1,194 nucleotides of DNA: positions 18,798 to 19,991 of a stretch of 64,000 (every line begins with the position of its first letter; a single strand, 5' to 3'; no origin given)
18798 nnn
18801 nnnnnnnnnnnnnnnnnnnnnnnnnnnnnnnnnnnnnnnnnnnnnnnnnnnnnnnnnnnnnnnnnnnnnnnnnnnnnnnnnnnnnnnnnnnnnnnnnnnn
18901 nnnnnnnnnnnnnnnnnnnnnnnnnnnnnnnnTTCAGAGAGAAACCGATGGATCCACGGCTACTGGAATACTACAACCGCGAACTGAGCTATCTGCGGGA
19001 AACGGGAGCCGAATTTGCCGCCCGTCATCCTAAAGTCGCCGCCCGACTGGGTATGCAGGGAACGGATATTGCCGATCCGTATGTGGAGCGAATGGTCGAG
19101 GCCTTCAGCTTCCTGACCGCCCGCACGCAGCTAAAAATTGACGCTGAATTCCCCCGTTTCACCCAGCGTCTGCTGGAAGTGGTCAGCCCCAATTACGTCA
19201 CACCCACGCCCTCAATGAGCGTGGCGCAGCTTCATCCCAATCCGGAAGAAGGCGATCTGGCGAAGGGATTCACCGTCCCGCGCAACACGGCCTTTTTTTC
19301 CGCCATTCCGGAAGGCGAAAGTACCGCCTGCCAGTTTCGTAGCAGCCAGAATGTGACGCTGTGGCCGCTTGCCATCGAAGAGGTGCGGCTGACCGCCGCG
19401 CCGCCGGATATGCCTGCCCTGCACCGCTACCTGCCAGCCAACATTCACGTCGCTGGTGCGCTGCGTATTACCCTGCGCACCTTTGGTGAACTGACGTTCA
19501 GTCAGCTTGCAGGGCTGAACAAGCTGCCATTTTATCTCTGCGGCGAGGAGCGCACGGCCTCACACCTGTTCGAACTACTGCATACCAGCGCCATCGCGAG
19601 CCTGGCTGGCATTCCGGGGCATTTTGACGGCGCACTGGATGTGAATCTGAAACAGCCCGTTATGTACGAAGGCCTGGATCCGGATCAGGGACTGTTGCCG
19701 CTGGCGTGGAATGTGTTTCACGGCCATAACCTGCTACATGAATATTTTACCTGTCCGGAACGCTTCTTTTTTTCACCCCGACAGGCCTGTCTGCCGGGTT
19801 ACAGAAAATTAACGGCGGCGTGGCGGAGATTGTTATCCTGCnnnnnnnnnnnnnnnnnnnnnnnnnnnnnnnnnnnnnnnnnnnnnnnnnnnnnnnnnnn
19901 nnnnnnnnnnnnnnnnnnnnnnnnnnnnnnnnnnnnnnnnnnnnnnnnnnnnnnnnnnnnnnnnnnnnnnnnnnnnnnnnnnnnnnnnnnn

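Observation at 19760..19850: tssF is split by a single-base frameshift in a T7 homopolymer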

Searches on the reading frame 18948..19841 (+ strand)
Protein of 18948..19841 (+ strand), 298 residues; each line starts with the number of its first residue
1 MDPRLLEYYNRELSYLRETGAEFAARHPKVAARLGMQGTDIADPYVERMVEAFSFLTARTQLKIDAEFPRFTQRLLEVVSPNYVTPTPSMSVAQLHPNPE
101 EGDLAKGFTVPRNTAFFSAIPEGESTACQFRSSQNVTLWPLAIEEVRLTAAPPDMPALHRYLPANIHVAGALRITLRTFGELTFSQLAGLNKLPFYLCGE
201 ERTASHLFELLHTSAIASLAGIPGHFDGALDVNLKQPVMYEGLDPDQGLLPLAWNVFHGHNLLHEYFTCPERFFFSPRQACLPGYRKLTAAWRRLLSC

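Call 11: find_encoding_contigs(protein=window:18948-19841:+, flank=3000, max_places=10)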
Protein window:18948-19841:+ (298 aa): 6 contigs read that carry it; 6 places shown.
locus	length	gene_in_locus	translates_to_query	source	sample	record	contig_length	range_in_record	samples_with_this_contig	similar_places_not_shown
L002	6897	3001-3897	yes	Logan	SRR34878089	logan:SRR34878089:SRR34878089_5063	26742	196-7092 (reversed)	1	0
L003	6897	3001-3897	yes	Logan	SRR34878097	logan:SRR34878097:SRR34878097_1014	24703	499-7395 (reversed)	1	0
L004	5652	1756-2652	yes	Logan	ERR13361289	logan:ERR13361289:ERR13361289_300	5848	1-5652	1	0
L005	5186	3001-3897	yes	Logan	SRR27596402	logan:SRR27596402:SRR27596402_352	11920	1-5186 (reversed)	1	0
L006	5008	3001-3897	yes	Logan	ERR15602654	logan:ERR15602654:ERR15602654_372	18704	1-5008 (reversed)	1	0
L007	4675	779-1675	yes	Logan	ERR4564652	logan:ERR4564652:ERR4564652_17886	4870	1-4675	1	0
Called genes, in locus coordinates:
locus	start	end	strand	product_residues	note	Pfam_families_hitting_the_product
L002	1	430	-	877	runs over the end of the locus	PF02861:Clp_N (weak), PF13191:AAA_16 (weak), PF00004:AAA, PF17871:AAA_lid_9, PF00004:AAA (weak), PF07724:AAA_2, PF07728:AAA_5, PF10431:ClpB_D2-small, +4 more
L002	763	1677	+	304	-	-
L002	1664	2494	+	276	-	PF07024:ImpE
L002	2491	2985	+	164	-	PF04965:GPW_gp25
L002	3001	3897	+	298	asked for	PF05947:T6SS_TssF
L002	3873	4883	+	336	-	PF05947:T6SS_TssF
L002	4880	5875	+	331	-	PF06996:T6SS_TssG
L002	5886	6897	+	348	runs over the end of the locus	PF06812:ImpA_N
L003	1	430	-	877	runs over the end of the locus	PF02861:Clp_N (weak), PF13191:AAA_16 (weak), PF00004:AAA, PF17871:AAA_lid_9, PF00004:AAA (weak), PF07724:AAA_2, PF07728:AAA_5, PF10431:ClpB_D2-small, +4 more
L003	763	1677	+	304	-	-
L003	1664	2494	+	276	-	PF07024:ImpE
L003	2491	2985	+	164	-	PF04965:GPW_gp25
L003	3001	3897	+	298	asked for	PF05947:T6SS_TssF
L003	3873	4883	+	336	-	PF05947:T6SS_TssF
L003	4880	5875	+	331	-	PF06996:T6SS_TssG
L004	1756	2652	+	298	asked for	PF05947:T6SS_TssF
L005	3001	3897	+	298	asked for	PF05947:T6SS_TssF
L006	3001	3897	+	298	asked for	PF05947:T6SS_TssF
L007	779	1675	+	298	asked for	PF05947:T6SS_TssF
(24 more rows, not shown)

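Call 12: list_cluster_members(proteins=[window:18948-19841:+, window:19820-20827:+])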
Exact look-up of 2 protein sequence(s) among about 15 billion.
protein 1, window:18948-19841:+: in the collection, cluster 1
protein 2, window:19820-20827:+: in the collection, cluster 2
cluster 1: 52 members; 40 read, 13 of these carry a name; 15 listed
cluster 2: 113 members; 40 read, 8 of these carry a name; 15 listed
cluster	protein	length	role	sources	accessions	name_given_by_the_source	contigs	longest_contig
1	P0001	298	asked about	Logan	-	-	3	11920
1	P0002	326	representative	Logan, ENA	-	-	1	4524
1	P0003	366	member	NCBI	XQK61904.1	type VI secretion system baseplate subunit TssF [Escherichia coli]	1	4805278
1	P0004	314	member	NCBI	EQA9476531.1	type VI secretion system baseplate subunit TssF, partial [Escherichia coli]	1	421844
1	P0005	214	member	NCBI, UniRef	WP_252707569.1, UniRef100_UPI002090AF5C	type VI secretion system baseplate subunit TssF, partial [Shigella flexneri] | type VI secretion system baseplate subunit TssF n=1 Tax=Shigella flexneri TaxID=623 ...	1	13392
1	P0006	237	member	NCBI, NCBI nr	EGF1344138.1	type VI secretion system baseplate subunit TssF, partial [Escherichia coli] | type VI secretion system baseplate subunit TssF [Escherichia coli]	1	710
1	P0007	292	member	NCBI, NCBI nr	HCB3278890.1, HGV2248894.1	TPA: type VI secretion system baseplate subunit TssF, partial [Escherichia coli] | type VI secretion system baseplate subunit TssF [Escherichia coli]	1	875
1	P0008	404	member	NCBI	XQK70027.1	type VI secretion system baseplate subunit TssF [Escherichia coli]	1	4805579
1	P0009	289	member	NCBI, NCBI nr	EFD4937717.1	type VI secretion system baseplate subunit TssF, partial [Escherichia coli] | type VI secretion system baseplate subunit TssF [Escherichia coli]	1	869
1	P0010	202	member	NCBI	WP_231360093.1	type VI secretion system baseplate subunit TssF, partial [Escherichia coli]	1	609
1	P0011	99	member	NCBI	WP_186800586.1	type VI secretion system baseplate subunit TssF, partial [Escherichia coli]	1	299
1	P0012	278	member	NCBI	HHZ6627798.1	TPA: type VI secretion system baseplate subunit TssF, partial [Escherichia coli]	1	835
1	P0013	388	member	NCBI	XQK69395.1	type VI secretion system baseplate subunit TssF [Escherichia coli]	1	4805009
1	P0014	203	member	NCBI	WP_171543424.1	type VI secretion system baseplate subunit TssF, partial [Shigella flexneri]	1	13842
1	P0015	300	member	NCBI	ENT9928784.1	type VI secretion system baseplate subunit TssF, partial [Escherichia coli]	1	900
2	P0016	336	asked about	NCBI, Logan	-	-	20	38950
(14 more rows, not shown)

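Call 18: find_encoding_contigs(protein=P0016, flank=10000, max_places=10)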
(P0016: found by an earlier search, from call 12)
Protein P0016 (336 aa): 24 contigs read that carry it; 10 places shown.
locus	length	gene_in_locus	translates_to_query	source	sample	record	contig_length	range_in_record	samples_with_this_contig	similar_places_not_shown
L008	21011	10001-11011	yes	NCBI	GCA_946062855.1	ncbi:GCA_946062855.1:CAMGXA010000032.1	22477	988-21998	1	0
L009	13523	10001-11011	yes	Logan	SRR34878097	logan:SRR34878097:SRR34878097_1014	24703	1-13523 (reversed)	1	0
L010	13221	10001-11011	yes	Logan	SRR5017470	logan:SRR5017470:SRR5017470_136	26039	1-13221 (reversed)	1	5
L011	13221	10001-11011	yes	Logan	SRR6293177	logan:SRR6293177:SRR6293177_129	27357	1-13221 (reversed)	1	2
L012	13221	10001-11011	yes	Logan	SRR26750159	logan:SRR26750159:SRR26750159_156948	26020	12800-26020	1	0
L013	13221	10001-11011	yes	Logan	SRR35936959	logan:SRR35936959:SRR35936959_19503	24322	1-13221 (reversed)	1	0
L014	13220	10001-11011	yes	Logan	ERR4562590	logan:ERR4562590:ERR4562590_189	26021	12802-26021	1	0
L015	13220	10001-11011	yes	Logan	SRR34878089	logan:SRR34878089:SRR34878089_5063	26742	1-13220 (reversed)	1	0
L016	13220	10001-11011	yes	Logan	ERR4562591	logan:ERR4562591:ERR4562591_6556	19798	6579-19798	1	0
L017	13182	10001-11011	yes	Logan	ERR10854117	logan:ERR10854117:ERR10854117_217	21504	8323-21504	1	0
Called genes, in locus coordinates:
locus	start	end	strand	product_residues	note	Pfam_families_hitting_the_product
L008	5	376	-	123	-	PF16695:Tai4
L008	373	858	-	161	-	PF14113:Tae4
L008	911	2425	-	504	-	PF05943:VipB, PF18945:VipB_2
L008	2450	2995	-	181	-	PF05591:T6SS_VipA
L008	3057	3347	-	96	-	-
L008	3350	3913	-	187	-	-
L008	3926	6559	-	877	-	PF02861:Clp_N (weak), PF13191:AAA_16 (weak), PF00004:AAA, PF17871:AAA_lid_9, PF00004:AAA (weak), PF07724:AAA_2, PF07728:AAA_5, PF10431:ClpB_D2-small, +4 more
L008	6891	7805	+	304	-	-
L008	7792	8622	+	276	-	PF07024:ImpE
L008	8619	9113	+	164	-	PF04965:GPW_gp25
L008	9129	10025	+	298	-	PF05947:T6SS_TssF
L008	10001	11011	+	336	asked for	PF05947:T6SS_TssF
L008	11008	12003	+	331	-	PF06996:T6SS_TssG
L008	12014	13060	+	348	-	PF06812:ImpA_N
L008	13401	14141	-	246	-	PF00929:RNase_T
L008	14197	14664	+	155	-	PF00075:RNase_H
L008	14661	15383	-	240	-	PF08241:Methyltransf_11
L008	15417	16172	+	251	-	PF00753:Lactamase_B, PF16123:HAGH_C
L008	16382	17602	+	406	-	PF01464:SLT, PF23577:LysM_RLK (faint), PF01476:LysM, PF22310:NMB0315_dom_I (faint), PF23473:LysM3_LYK4_5 (faint), PF01476:LysM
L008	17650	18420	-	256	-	PF01209:Ubie_methyltran, PF05148:Methyltransf_8 (weak), PF03141:Methyltransf_29, PF13489:Methyltransf_23, PF13649:Methyltransf_25, PF13847:Methyltransf_31, PF08241:Methyltransf_11, PF08242:Methyltransf_12, +2 more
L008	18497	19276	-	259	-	PF03372:Exo_endo_phos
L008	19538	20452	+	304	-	PF00126:HTH_1, PF03466:LysR_substrate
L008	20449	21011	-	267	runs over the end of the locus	PF00248:Aldo_ket_red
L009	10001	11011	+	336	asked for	PF05947:T6SS_TssF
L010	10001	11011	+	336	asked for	PF05947:T6SS_TssF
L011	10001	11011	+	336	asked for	PF05947:T6SS_TssF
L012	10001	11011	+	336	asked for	PF05947:T6SS_TssF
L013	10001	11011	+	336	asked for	PF05947:T6SS_TssF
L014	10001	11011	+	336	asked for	PF05947:T6SS_TssF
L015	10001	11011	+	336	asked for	PF05947:T6SS_TssF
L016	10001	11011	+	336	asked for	PF05947:T6SS_TssF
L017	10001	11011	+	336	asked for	PF05947:T6SS_TssF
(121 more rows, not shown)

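Call 50: search_protein_families(proteins=[P0033, window:18948-19841:+], library=ncbifam)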
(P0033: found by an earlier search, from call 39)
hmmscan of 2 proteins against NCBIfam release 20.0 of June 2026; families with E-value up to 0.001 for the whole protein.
P0033 (627 aa): 1 family
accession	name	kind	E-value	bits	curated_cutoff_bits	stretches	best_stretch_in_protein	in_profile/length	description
TIGR03359.1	VI_chp_6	equivalog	3.6e-185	617.3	260.3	1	5-625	1-598/600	type VI secretion system baseplate subunit TssF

window:18948-19841:+ (298 aa): 1 family
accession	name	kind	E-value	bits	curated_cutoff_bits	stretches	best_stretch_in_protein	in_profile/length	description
TIGR03359.1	VI_chp_6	equivalog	3.1e-89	300.5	260.3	1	5-275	1-260/600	type VI secretion system baseplate subunit TssF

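Call 64: find_encoding_contigs(protein=L008:9129-10022:+, flank=1500, max_places=10)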
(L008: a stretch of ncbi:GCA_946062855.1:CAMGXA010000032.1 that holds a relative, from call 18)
Protein L008:9129-10022:+ (298 aa): 12 contigs read that carry it; 4 places shown.
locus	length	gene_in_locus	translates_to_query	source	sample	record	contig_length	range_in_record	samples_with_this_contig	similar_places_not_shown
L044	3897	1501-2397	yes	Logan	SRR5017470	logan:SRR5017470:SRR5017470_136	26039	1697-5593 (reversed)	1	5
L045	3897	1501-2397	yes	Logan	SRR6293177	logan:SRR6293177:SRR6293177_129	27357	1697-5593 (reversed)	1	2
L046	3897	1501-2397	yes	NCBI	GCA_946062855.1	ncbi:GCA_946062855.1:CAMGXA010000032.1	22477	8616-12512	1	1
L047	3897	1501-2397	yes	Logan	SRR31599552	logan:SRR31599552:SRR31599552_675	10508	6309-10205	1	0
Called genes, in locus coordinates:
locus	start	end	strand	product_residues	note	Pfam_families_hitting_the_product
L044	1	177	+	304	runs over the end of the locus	-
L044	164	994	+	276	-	PF07024:ImpE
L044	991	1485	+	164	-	PF04965:GPW_gp25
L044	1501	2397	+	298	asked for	PF05947:T6SS_TssF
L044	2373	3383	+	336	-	PF05947:T6SS_TssF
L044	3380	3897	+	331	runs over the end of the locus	PF06996:T6SS_TssG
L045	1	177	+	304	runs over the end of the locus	-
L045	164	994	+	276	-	PF07024:ImpE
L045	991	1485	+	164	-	PF04965:GPW_gp25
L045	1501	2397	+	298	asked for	PF05947:T6SS_TssF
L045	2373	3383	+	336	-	PF05947:T6SS_TssF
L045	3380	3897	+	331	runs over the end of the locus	PF06996:T6SS_TssG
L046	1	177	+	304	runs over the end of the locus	-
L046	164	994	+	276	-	PF07024:ImpE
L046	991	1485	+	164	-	PF04965:GPW_gp25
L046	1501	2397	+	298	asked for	PF05947:T6SS_TssF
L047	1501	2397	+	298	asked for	PF05947:T6SS_TssF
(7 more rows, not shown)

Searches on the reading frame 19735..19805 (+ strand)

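Call 39: list_cluster_members(proteins=[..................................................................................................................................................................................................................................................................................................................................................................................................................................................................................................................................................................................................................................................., L027:3214-5094:+, L018:3049-4929:+, L008:9129-10022:+, L017:9129-10022:+, L007:1651-2658:+])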
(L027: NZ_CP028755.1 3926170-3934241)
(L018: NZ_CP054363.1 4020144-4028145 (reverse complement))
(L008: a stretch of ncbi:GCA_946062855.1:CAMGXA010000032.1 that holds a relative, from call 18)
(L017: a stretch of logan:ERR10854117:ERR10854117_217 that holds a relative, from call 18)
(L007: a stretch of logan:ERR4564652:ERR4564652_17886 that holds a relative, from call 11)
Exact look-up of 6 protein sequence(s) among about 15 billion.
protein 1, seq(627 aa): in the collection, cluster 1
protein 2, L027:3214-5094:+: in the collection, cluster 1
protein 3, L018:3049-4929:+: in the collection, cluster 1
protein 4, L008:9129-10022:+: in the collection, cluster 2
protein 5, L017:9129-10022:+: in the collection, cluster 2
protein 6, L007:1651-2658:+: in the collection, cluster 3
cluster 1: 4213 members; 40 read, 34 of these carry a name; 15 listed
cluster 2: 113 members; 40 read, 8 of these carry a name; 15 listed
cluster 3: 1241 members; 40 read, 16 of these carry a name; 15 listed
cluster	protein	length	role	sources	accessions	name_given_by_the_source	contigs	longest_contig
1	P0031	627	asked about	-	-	type VI secretion system baseplate subunit TssF [Escherichia coli] | Type VI secretion system baseplate subunit TssF n=2 Tax=Escherichia coli TaxID=562 ...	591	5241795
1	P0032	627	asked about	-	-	type VI secretion system baseplate subunit TssF [Escherichia coli] | FL=1 | type VI secretion system baseplate subunit TssF n=1 Tax=Escherichia coli TaxID=562 ...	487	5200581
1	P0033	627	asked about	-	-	type VI secretion system baseplate subunit TssF [Escherichia coli O103] | Type VI secretion protein n=2 Tax=Escherichia coli TaxID=562 RepID=A0A1V2GLK8_ECOLX | type VI secretion system baseplate subunit TssF [Escherichia coli]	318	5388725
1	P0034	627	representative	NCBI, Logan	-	-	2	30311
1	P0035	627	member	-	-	type VI secretion system baseplate subunit TssF [Salmonella enterica] | Type VI secretion system baseplate subunit TssF n=1 Tax=Salmonella enterica TaxID=28901 ... | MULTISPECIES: type VI secretion system baseplate subunit TssF [Salmonella]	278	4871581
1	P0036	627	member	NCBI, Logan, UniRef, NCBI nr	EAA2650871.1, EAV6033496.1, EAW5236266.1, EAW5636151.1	type VI secretion system baseplate subunit TssF [Salmonella enterica] | Type VI secretion system baseplate subunit TssF n=1 Tax=Salmonella enterica TaxID=28901 ...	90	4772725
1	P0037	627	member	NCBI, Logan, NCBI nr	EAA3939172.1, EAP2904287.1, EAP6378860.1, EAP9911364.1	type VI secretion system baseplate subunit TssF [Salmonella enterica subsp. enterica ...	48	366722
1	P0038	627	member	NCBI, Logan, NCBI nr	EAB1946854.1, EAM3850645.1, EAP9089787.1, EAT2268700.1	type VI secretion system baseplate subunit TssF [Salmonella enterica]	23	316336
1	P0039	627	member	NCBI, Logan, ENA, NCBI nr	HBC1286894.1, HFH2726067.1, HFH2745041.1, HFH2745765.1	TPA: type VI secretion system baseplate subunit TssF [Escherichia coli] | type VI secretion system baseplate subunit TssF [Escherichia coli]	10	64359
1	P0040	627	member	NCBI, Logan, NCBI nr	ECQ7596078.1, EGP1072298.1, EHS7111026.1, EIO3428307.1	type VI secretion system baseplate subunit TssF [Salmonella enterica subsp. enterica ... | type VI secretion system baseplate subunit TssF [Salmonella enterica]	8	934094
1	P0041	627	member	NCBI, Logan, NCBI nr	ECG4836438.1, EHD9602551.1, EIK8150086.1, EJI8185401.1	type VI secretion system baseplate subunit TssF [Salmonella enterica subsp. enterica ...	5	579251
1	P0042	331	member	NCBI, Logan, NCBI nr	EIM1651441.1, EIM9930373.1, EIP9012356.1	type VI secretion system baseplate subunit TssG [Salmonella enterica]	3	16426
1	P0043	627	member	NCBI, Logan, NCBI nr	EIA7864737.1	type VI secretion system baseplate subunit TssF [Salmonella enterica]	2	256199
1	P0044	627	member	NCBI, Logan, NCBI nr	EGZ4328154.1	type VI secretion system baseplate subunit TssF [Salmonella enterica subsp. enterica ...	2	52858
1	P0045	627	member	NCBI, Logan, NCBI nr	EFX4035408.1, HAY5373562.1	TPA: type VI secretion system baseplate subunit TssF [Shigella flexneri] | type VI secretion system baseplate subunit TssF [Shigella flexneri]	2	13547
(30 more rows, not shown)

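Call 50: search_protein_families(proteins=[P0033], library=ncbifam)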
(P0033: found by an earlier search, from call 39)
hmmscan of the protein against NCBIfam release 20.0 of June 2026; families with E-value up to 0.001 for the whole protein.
P0033 (627 aa): 1 family
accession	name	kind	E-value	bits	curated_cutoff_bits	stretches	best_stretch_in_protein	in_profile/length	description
TIGR03359.1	VI_chp_6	equivalog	3.6e-185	617.3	260.3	1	5-625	1-598/600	type VI secretion system baseplate subunit TssF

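Call 51: search_solved_structures(query=P0033, max_evalue=0.001, show_alignments=1)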
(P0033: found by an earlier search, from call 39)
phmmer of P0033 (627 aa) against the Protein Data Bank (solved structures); distinct sequences matched with E-value up to 0.001: 1.
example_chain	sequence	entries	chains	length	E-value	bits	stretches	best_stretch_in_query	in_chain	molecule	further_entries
6giy_A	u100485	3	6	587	1.2e-46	162.5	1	1-619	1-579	TssF | Putative type VI secretion protein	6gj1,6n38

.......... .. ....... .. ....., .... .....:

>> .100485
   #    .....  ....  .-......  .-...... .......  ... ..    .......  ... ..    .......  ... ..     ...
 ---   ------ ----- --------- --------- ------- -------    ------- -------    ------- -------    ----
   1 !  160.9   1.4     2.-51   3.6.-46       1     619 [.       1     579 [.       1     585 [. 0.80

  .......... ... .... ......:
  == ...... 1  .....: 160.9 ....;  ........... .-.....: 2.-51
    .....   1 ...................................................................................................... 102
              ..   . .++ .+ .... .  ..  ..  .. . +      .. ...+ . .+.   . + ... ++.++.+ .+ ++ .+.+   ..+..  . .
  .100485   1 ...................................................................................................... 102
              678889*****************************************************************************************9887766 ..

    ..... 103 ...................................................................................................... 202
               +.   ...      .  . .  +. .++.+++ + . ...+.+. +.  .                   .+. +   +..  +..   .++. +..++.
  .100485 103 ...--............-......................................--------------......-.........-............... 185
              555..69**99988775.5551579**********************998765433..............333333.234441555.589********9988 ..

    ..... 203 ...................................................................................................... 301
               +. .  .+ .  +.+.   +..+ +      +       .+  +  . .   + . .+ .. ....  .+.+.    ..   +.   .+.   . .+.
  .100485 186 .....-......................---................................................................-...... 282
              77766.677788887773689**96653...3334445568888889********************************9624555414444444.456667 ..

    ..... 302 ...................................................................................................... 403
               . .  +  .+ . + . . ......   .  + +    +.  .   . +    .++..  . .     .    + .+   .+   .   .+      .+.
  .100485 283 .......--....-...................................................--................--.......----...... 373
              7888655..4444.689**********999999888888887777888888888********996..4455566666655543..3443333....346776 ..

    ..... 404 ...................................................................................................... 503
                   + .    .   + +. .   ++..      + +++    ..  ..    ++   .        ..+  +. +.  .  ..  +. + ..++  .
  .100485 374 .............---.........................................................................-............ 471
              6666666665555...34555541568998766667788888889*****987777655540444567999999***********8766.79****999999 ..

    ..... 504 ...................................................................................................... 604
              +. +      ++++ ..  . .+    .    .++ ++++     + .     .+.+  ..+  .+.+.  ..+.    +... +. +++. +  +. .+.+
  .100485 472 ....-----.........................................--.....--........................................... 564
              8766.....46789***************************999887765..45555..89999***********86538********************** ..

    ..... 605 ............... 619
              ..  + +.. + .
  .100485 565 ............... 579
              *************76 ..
